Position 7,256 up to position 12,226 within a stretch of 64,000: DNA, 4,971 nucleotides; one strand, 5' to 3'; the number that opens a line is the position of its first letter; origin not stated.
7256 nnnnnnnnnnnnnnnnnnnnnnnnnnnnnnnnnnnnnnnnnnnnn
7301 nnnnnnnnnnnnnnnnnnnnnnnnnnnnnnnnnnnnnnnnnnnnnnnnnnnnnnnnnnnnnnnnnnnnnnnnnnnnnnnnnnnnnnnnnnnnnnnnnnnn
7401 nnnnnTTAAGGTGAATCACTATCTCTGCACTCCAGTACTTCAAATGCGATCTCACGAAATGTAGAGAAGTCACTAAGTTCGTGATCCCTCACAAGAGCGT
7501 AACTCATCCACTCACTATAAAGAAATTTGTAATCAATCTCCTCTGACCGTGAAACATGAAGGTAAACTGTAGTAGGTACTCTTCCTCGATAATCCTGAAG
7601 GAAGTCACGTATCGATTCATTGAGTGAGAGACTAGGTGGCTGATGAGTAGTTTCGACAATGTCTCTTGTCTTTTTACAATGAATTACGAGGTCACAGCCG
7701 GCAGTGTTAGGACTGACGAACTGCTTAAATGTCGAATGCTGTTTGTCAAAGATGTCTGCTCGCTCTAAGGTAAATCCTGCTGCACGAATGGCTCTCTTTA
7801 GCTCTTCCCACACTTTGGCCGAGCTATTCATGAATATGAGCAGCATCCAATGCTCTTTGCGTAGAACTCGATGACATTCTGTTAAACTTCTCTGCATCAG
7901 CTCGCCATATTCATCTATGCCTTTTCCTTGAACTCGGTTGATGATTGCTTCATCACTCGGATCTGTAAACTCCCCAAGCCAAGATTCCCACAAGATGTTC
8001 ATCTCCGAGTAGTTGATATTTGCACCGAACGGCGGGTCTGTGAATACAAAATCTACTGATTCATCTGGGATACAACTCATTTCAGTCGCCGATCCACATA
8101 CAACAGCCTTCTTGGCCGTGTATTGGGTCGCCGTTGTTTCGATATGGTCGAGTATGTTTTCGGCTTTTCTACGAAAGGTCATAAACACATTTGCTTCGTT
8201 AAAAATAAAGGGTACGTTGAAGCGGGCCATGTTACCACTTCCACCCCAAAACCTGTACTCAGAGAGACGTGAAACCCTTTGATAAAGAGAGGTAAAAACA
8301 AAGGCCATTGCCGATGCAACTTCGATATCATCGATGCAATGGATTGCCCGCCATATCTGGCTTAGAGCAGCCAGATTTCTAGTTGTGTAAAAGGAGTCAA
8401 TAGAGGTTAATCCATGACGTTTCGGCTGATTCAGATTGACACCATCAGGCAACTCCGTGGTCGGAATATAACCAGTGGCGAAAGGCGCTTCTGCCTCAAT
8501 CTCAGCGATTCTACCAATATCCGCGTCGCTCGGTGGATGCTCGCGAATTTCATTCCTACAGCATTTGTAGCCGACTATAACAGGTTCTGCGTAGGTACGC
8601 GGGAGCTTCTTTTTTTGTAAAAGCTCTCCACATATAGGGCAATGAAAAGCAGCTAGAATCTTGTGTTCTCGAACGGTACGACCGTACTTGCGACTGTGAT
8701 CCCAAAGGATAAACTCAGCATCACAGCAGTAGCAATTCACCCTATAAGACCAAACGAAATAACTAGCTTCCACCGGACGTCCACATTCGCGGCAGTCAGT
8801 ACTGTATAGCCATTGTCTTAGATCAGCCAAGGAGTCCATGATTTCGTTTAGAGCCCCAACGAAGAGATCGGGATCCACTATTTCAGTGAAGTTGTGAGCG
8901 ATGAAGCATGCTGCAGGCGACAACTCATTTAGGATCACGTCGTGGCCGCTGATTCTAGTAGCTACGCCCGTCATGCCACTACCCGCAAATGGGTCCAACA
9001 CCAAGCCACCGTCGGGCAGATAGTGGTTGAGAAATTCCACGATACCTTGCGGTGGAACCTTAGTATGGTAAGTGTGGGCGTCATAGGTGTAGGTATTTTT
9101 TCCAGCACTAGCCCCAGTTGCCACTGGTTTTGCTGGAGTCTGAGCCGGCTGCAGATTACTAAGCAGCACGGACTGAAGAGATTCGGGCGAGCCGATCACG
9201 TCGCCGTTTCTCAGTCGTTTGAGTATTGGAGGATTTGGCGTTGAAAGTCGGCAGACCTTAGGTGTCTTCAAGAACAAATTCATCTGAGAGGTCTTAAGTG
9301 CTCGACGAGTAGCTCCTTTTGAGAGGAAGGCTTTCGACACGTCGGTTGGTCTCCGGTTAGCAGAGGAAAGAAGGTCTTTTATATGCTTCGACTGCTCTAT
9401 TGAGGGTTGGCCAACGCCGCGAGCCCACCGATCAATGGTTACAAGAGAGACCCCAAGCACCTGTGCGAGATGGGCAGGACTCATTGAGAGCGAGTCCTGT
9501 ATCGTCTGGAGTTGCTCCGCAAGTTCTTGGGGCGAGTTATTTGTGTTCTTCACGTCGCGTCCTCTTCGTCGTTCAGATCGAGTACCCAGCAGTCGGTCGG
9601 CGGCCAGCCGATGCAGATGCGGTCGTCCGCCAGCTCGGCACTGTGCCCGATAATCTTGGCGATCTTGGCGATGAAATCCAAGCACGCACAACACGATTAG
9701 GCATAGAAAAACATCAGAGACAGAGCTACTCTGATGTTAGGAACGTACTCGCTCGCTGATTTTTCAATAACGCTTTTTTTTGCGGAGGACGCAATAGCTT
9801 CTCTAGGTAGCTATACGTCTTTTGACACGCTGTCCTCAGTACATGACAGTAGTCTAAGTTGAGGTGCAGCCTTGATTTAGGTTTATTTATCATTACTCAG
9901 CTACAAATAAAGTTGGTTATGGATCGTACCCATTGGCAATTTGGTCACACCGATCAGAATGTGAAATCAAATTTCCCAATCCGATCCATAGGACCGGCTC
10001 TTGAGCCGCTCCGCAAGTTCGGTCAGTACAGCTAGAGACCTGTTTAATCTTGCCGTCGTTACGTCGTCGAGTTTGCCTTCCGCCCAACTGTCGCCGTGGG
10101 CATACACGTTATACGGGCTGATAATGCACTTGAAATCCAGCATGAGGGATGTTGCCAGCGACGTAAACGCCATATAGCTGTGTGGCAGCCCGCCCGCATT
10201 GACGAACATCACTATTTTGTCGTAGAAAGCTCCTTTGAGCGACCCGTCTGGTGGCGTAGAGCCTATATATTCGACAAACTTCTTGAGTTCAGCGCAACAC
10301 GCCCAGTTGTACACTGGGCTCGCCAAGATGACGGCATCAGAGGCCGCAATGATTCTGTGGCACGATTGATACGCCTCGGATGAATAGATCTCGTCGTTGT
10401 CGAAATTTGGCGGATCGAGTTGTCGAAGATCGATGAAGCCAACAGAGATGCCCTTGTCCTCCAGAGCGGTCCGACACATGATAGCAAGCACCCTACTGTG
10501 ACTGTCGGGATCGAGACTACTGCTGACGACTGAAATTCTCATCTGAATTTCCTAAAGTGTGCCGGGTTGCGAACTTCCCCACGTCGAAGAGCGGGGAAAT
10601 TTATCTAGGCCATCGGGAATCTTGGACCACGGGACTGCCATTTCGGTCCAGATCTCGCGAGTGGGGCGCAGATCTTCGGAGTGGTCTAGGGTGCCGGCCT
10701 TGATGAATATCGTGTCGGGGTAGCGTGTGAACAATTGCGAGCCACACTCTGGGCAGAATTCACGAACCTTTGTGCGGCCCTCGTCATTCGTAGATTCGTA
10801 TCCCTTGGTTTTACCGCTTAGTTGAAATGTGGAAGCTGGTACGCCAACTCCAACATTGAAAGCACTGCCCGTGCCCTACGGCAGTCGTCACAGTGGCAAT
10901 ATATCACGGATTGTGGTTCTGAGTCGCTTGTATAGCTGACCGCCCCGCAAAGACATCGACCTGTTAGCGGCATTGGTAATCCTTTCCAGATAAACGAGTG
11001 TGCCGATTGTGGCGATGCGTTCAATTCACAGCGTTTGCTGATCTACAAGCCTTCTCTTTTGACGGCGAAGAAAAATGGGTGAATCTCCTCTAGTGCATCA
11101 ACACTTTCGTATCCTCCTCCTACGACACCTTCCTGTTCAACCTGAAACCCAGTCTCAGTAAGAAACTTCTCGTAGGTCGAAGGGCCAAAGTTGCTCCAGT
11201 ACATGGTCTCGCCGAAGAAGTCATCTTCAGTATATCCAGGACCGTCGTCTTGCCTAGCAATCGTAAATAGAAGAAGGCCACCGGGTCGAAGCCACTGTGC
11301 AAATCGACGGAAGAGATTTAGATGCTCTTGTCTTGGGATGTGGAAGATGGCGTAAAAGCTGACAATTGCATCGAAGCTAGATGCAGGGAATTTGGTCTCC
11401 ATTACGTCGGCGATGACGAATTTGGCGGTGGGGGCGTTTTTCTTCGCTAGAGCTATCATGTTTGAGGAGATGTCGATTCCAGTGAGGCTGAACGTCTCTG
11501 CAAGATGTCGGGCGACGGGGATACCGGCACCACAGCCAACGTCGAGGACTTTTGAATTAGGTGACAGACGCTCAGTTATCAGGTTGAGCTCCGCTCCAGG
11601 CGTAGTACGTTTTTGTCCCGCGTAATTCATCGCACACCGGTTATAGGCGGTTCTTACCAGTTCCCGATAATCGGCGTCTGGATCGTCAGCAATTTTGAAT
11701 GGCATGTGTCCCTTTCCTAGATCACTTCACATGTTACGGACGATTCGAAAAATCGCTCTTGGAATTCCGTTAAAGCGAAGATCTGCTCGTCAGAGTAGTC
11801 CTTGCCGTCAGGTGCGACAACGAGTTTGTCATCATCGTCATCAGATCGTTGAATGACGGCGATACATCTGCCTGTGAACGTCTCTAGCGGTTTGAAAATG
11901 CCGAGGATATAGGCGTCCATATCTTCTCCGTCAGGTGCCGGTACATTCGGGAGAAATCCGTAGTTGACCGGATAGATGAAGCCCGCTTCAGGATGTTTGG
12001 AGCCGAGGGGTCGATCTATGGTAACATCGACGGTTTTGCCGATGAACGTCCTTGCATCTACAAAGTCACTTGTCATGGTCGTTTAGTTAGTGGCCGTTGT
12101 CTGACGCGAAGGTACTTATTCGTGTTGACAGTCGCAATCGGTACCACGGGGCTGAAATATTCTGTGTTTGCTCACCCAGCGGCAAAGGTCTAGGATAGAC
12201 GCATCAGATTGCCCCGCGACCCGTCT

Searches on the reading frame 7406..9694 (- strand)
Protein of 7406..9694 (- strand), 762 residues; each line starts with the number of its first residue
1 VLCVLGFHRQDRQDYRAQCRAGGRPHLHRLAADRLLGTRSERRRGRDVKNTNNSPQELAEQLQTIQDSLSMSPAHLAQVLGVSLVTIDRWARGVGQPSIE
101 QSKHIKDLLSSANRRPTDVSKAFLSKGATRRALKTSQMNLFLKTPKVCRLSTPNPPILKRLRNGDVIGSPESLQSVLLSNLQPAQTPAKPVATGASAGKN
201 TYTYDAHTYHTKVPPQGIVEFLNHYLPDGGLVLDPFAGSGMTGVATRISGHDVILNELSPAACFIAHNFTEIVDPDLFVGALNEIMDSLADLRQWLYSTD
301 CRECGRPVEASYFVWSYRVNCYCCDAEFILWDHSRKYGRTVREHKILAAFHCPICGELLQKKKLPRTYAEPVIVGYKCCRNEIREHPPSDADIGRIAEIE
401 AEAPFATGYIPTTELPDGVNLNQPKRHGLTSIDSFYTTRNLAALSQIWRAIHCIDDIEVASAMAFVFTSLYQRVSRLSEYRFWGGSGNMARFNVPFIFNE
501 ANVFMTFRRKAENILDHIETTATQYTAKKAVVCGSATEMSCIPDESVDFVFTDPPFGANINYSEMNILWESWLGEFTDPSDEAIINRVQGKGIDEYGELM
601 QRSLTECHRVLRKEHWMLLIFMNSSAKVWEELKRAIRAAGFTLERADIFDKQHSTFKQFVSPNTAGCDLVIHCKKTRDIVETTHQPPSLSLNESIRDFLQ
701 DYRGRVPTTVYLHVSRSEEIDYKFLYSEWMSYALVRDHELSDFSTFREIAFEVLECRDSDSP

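Call 13: search_protein_families(library=pfam, proteins=[window:7406-9694:-], max_evalue=0.01)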
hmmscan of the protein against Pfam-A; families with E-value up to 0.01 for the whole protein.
window:7406-9694:- (762 aa): 3 families
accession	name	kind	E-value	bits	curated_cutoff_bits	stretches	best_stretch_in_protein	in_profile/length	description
PF01555.25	N6_N4_Mtase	-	3e-14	54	26.7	2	203-266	159-219/221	DNA methylase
PF02086.21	MethyltransfD12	-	0.00014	22.2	22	0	218-259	8-51/253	D12 class N6 adenine-specific DNA methyltransferase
PF03602.21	Cons_hypoth95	-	0.0047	17.1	24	0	536-568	103-136/182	Conserved hypothetical protein 95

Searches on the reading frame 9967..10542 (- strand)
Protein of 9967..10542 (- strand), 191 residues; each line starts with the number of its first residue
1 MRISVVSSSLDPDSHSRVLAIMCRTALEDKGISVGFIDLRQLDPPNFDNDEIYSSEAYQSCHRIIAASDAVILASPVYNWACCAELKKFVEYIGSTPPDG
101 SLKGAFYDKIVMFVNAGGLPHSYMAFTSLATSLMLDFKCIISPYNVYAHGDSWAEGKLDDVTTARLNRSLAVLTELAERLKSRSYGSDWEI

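Call 13: search_protein_families(library=pfam, proteins=[window:9967-10542:-], max_evalue=0.01)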
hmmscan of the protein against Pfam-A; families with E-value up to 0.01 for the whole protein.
window:9967-10542:- (191 aa): 2 families
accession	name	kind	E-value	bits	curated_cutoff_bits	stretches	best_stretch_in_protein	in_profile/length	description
PF03358.20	FMN_red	-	4.4e-20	72.2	24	1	1-127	1-125/152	NADPH-dependent FMN reductase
PF02525.22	Flavodoxin_2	-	9.7e-11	42.2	27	1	1-124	1-142/198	Flavodoxin-like fold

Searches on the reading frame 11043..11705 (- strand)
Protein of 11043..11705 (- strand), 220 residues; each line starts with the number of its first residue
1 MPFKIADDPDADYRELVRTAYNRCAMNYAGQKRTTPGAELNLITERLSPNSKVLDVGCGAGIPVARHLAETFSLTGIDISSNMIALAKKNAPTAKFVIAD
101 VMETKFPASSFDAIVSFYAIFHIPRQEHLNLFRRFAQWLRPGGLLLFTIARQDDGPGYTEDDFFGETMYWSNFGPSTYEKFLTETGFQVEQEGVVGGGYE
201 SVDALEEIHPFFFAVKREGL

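Call 13: search_protein_families(library=pfam, proteins=[window:11043-11705:-], max_evalue=0.01)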
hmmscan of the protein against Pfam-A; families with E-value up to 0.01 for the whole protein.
window:11043-11705:- (220 aa): 14 families
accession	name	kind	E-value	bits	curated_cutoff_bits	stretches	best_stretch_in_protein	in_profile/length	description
PF13649.12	Methyltransf_25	-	4.1e-22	79.1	27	1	53-143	1-97/97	Methyltransferase domain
PF13489.12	Methyltransf_23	-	6.6e-21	75.2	27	1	35-191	8-163/164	Methyltransferase domain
PF08241.18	Methyltransf_11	-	1.6e-20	74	21.2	1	54-147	1-95/95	Methyltransferase domain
PF13847.12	Methyltransf_31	-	6.5e-13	49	27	1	48-164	2-119/145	Methyltransferase domain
PF08242.18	Methyltransf_12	-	2.1e-12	48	30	1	54-145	1-98/98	Methyltransferase domain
PF02353.26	CMAS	-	1.5e-09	38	27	1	44-149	57-167/273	Mycolic acid cyclopropane synthetase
PF05175.20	MTS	-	5.8e-07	29.8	23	1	44-153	24-144/170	Methyltransferase small domain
PF01209.24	Ubie_methyltran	-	2.6e-06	27.4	20.1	1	50-146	48-150/233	ubiE/COQ5 methyltransferase family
PF06325.19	PrmA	-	1.3e-05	25.3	22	1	30-115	143-231/296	Ribosomal protein L11 methyltransferase (PrmA)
PF05401.17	NodS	-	0.00036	20.9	24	1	46-152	40-149/201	Nodulation protein S (NodS)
PF07021.18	MetW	-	0.00045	20.3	21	1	39-117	3-82/193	Methionine biosynthesis protein MetW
PF01135.25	PCMT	-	0.0014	18.8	20.3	1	40-125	66-157/210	Protein-L-isoaspartate(D-aspartate) O-methyltransferase (PCMT)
PF03686.19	UPF0146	-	0.0016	18.8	26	1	46-105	10-64/129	Uncharacterised protein family (UPF0146)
PF01739.24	CheR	-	0.009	15.9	27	0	95-146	121-172/195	CheR methyltransferase, SAM binding domain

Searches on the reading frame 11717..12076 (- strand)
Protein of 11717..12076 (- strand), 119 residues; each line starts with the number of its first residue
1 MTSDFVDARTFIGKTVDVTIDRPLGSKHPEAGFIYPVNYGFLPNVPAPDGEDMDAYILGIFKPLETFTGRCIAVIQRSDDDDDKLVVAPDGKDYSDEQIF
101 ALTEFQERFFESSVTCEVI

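Call 13: search_protein_families(library=pfam, proteins=[window:11717-12076:-], max_evalue=0.01)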
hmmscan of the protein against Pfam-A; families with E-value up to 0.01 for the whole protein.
window:11717-12076:- (119 aa): 1 family
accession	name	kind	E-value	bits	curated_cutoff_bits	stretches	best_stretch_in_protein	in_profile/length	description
PF00719.24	Pyrophosphatase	-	6.3e-07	29.8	23.5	1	33-109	32-111/153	Inorganic pyrophosphatase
